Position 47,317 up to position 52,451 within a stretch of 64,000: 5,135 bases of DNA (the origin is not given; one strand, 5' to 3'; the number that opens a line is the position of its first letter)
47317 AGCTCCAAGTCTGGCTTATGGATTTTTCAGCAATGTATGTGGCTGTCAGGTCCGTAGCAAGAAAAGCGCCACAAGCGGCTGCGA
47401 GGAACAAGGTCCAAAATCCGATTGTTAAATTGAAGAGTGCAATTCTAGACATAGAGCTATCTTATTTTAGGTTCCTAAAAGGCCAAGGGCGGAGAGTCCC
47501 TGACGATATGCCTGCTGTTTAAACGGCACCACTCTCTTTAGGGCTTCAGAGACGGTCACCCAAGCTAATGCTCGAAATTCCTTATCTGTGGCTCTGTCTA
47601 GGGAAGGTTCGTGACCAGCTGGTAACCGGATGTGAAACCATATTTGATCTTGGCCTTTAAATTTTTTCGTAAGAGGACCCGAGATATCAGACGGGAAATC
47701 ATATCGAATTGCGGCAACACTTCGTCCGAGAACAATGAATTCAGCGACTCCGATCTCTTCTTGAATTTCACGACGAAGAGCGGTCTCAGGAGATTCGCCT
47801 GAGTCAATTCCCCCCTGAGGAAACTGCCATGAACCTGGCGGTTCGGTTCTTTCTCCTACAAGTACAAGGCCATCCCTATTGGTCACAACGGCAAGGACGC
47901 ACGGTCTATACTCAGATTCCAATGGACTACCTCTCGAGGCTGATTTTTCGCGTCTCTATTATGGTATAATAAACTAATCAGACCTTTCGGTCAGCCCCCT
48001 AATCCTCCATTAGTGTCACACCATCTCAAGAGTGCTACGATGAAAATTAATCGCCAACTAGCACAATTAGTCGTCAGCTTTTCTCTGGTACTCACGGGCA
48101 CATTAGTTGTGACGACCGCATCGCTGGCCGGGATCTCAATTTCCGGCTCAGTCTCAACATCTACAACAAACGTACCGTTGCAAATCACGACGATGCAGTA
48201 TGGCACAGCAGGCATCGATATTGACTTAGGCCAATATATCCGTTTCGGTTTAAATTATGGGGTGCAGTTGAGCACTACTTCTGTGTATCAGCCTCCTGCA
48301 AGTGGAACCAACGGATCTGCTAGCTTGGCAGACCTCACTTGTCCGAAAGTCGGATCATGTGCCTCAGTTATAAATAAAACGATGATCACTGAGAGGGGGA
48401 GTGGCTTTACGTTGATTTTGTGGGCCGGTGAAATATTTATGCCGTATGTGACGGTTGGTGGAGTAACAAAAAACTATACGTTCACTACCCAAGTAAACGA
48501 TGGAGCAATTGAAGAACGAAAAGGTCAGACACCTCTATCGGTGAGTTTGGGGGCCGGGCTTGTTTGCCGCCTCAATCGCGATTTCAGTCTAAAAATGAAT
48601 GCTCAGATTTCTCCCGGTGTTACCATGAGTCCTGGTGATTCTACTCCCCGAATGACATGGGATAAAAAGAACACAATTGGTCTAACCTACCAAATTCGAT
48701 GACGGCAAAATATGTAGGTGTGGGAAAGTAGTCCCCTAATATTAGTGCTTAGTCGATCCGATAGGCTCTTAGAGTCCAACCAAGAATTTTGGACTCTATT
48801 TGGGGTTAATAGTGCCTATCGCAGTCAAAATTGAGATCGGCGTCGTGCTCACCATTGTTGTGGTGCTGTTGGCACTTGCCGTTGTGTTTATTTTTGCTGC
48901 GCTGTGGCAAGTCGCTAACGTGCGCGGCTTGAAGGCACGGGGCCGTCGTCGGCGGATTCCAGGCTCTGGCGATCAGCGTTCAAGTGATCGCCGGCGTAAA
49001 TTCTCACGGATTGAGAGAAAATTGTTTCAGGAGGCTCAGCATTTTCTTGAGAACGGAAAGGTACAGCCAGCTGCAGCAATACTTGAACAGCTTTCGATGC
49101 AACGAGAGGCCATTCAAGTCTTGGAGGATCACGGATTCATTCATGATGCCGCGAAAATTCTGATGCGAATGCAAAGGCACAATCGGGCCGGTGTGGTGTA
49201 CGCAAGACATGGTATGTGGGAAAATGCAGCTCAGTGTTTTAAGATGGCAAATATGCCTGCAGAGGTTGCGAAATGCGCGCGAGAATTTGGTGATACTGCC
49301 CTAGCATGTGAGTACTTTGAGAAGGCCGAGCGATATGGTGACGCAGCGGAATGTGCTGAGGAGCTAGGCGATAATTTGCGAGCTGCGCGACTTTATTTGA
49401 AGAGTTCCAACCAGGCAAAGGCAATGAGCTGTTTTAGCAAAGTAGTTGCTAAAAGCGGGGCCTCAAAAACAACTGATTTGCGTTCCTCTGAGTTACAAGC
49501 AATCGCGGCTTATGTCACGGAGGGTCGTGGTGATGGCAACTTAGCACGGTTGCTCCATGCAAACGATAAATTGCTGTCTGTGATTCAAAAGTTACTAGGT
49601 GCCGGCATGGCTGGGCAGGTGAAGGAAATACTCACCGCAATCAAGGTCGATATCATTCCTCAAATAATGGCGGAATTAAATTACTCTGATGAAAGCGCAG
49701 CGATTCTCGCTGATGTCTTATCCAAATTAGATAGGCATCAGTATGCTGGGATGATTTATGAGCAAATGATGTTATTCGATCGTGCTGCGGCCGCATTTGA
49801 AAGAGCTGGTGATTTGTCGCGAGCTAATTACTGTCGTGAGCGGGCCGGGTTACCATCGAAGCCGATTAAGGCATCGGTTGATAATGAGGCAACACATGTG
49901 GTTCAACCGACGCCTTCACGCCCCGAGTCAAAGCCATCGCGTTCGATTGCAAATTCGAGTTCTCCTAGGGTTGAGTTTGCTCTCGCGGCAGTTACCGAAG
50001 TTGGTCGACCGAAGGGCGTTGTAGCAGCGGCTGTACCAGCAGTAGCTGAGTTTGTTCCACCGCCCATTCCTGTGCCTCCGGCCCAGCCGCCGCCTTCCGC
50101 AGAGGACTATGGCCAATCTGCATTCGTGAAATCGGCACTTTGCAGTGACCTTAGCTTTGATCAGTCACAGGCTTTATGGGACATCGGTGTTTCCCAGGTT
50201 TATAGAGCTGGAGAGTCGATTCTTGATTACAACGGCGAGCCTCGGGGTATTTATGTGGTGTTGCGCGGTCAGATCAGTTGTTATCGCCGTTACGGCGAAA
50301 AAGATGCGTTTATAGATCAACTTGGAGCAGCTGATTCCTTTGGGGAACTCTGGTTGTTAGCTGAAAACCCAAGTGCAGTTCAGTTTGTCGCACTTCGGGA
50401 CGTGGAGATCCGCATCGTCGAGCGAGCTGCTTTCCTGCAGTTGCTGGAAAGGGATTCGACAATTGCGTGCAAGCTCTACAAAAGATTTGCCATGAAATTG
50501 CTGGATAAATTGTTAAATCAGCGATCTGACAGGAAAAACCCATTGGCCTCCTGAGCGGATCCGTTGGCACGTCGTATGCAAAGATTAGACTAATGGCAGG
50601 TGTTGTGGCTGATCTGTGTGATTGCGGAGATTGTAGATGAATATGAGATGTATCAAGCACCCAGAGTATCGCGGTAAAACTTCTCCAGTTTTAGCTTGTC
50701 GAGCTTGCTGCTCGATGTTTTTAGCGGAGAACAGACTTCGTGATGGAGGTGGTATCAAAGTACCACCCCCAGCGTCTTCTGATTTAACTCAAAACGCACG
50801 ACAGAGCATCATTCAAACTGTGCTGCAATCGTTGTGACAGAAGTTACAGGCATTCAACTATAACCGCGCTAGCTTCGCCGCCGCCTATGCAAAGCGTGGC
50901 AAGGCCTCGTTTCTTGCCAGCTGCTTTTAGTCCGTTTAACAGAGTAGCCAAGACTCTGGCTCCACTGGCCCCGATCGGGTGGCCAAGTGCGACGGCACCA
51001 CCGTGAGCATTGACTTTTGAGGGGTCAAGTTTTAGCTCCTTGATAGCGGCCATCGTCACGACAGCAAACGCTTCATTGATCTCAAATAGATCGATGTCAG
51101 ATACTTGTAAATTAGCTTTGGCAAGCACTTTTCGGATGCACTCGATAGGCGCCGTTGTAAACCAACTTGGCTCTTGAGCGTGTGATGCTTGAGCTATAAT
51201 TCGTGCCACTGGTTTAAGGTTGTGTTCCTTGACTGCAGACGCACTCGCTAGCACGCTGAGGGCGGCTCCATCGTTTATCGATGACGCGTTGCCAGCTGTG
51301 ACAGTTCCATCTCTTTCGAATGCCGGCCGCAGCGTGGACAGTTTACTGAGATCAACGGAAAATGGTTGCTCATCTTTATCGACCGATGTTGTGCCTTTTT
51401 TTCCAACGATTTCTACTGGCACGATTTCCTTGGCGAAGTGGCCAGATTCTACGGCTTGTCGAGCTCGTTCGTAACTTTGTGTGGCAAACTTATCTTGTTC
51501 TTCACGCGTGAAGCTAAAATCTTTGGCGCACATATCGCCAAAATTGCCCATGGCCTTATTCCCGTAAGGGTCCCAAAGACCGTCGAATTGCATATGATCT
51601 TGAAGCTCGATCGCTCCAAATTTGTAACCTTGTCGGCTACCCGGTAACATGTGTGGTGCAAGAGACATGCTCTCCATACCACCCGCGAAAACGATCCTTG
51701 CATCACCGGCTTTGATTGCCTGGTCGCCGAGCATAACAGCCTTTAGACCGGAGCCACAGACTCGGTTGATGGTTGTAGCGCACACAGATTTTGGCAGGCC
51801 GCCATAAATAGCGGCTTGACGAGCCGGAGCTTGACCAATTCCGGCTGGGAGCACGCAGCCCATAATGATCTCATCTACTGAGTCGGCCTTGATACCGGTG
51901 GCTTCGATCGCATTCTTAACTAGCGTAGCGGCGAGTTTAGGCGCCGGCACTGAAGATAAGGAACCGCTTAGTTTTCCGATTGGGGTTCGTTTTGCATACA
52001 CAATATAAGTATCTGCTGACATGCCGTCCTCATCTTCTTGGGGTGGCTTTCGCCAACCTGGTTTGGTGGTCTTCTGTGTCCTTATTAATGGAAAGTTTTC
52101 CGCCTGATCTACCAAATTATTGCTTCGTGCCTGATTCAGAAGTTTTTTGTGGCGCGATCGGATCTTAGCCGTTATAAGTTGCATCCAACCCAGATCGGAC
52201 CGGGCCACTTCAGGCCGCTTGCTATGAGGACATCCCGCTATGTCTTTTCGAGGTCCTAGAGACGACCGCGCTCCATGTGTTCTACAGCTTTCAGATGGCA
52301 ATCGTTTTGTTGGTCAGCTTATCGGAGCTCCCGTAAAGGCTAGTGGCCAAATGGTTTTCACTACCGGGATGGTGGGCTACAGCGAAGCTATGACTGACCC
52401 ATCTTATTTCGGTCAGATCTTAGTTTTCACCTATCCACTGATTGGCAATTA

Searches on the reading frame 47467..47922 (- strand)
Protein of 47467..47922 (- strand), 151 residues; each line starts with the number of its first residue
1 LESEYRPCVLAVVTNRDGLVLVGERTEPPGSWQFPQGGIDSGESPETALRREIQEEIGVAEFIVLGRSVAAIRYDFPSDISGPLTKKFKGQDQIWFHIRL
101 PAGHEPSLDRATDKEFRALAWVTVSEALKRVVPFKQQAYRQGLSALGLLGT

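Call 60: search_protein_families(library=pfam, proteins=[window:47467-47922:-], max_evalue=0.00001)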
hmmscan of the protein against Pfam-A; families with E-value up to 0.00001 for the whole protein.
window:47467-47922:- (151 aa): 1 family
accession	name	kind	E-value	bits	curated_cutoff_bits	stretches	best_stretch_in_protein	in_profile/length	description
PF00293.34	NUDIX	-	3.4e-22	79.3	21.1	1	5-140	2-132/134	NUDIX domain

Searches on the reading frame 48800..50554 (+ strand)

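Call 61: search_protein_families(library=pfam, proteins=[window:48800-50554:+], max_evalue=0.00001)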
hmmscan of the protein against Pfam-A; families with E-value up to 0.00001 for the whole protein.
window:48800-50554:+ (584 aa): 1 family
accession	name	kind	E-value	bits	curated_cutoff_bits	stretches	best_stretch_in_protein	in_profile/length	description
PF00027.35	cNMP_binding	-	9.5e-14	51.6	27.5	1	466-552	2-89/89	Cyclic nucleotide-binding domain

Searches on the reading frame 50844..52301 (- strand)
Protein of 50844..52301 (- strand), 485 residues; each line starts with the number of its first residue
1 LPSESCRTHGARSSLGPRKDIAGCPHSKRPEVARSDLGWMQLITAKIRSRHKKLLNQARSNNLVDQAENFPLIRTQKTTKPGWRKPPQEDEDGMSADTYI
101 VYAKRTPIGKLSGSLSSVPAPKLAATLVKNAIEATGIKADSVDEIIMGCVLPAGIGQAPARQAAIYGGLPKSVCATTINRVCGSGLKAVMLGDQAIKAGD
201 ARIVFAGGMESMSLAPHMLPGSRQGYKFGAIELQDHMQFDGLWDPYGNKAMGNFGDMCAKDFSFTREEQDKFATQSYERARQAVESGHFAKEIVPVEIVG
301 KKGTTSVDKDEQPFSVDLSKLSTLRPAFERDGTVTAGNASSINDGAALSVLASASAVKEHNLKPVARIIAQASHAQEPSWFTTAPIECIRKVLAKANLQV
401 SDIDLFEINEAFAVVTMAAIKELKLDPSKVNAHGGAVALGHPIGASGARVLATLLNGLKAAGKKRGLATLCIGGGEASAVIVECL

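Call 61: search_protein_families(library=pfam, proteins=[window:50844-52301:-], max_evalue=0.00001)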
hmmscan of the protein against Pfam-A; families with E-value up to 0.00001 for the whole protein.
window:50844-52301:- (485 aa): 2 families
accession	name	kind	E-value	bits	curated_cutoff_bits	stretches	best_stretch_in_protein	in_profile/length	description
PF00108.29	Thiolase_N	-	4.5e-90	302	26.4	1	99-354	2-259/260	Thiolase, N-terminal domain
PF02803.24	Thiolase_C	-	5.9e-44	149.1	27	1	362-483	1-122/123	Thiolase, C-terminal domain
